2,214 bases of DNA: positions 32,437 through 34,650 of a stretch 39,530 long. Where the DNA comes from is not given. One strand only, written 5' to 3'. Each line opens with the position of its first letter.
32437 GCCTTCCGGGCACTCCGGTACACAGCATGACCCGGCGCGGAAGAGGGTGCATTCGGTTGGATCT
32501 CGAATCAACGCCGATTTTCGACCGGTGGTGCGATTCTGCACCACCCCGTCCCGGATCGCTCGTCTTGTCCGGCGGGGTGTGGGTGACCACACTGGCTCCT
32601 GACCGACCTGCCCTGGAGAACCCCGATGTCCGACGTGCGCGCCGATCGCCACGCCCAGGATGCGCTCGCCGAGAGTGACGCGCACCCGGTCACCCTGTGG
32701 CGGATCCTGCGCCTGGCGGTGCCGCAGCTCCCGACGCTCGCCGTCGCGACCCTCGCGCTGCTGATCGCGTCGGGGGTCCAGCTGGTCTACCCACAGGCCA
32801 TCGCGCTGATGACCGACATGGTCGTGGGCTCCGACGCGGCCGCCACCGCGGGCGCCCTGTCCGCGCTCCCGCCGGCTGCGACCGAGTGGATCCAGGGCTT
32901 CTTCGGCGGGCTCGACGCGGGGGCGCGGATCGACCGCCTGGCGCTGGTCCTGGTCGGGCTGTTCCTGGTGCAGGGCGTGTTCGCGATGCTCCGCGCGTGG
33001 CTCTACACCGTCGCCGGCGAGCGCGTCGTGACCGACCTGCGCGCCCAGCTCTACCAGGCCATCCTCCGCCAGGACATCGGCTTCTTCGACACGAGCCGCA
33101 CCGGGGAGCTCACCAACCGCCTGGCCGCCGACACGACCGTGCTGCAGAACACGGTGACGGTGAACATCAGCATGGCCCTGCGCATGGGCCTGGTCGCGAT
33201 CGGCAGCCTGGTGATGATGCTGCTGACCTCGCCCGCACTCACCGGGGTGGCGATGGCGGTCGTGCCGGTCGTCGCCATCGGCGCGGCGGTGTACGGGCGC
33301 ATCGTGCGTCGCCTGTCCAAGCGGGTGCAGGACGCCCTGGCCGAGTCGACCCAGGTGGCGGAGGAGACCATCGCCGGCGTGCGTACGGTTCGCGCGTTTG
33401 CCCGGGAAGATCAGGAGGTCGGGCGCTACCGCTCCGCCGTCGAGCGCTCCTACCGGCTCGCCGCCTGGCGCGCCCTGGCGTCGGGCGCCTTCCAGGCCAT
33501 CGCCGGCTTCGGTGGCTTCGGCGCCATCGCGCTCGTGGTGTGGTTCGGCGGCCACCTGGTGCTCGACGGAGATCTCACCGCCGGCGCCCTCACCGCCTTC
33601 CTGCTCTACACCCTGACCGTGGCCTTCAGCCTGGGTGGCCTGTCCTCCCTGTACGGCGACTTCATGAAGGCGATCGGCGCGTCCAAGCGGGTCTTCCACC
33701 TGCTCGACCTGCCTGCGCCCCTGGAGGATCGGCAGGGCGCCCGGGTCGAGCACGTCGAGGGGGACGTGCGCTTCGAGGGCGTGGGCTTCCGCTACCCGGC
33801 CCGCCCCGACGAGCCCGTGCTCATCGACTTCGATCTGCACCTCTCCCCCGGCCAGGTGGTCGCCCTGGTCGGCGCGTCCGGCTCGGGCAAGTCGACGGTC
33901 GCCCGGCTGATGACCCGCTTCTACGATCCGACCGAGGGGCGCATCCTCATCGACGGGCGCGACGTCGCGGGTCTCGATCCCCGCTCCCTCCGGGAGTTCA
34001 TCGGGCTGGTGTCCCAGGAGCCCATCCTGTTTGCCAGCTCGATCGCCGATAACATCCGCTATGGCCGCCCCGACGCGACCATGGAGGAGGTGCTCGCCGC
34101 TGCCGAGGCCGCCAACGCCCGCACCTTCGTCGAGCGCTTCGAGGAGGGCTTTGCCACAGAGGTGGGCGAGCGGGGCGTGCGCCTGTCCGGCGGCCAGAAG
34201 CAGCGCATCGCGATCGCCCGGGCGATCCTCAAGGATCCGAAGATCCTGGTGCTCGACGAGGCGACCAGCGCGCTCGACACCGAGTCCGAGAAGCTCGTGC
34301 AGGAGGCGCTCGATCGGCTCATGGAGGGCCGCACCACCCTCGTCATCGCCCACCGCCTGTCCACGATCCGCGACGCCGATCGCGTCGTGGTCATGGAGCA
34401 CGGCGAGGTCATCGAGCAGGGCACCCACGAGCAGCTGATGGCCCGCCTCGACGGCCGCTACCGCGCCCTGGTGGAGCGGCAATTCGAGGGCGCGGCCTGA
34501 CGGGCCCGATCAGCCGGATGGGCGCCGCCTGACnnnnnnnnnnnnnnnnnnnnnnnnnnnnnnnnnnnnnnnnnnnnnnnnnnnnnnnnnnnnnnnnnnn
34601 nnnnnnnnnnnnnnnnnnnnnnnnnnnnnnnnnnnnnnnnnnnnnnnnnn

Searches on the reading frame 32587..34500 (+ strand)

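Call 24: search_protein_families(library=ncbifam, proteins=[window:32587-34500:+], max_evalue=0.00001)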
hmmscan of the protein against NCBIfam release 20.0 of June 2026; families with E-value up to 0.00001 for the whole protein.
window:32587-34500:+ (637 aa): 186 families (the best 25 are shown)
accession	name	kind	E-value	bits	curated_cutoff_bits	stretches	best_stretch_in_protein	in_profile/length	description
TIGR02204.1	MsbA_rel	hypoth_equivalog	2.1e-182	607.8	780.4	1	111-633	53-576/576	ABC transporter, permease/ATP-binding protein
TIGR00958.1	3a01208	subfamily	8.7e-177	589.5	874.6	1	29-629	141-711/711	antigen peptide transporter 2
TIGR02203.1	MsbA_lipidA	equivalog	3.3e-149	498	602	1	68-634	10-571/572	lipid A export permease/ATP-binding protein MsbA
NF052233.1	CphA_assoc_ABC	equivalog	3.3e-126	422.5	880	1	121-633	235-744/766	cyanophycin metabolism-associated ABC transporter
TIGR01846.1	type_I_sec_HlyB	subfamily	1.3e-125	420.4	725.55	1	116-633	179-693/694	type I secretion system permease/ATPase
NF008381.0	PRK11176.1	equivalog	1.6e-120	403.2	867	1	115-634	64-581/582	lipid A ABC transporter ATP-binding protein/permease MsbA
NF045513.1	HepA_fam_ABC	equivalog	1.4e-119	400.3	725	1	100-620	77-598/610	heterocyst formation ABC transporter subunit HepA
NF010178.0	PRK13657.1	equivalog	4.2e-105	352.4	733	1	144-633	80-571/588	glucan ABC transporter ATP-binding protein/ permease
TIGR03796.1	NHLM_micro_ABC1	equivalog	6.3e-97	325.5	853.3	1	118-629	196-709/710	NHLP family bacteriocin export ABC transporter peptidase/permease/ATPase subunit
TIGR03375.1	type_I_sec_LssB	subfamily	2.5e-95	320.3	693.1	1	124-622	197-693/696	type I secretion system permease/ATPase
TIGR03797.1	NHLM_micro_ABC2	equivalog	7.3e-92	309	709.4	1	86-632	146-685/686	NHLP bacteriocin export ABC transporter permease/ATPase subunit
NF008056.1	PRK10790.1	equivalog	5.1e-86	289.4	746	1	117-632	66-575/584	SmdB family multidrug efflux ABC transporter permease/ATP-binding protein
NF008055.0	PRK10789.1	equivalog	2.2e-85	287.3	845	1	126-632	68-571/590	SmdA family multidrug ABC transporter permease/ATP-binding protein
TIGR01193.1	bacteriocin_ABC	subfamily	5.5e-85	286.3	523.85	1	116-629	196-706/708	peptide cleavage/export ABC transporter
TIGR02857.1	CydD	equivalog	1.7e-82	278.1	435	1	100-603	28-529/529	thiol reductant ABC exporter subunit CydD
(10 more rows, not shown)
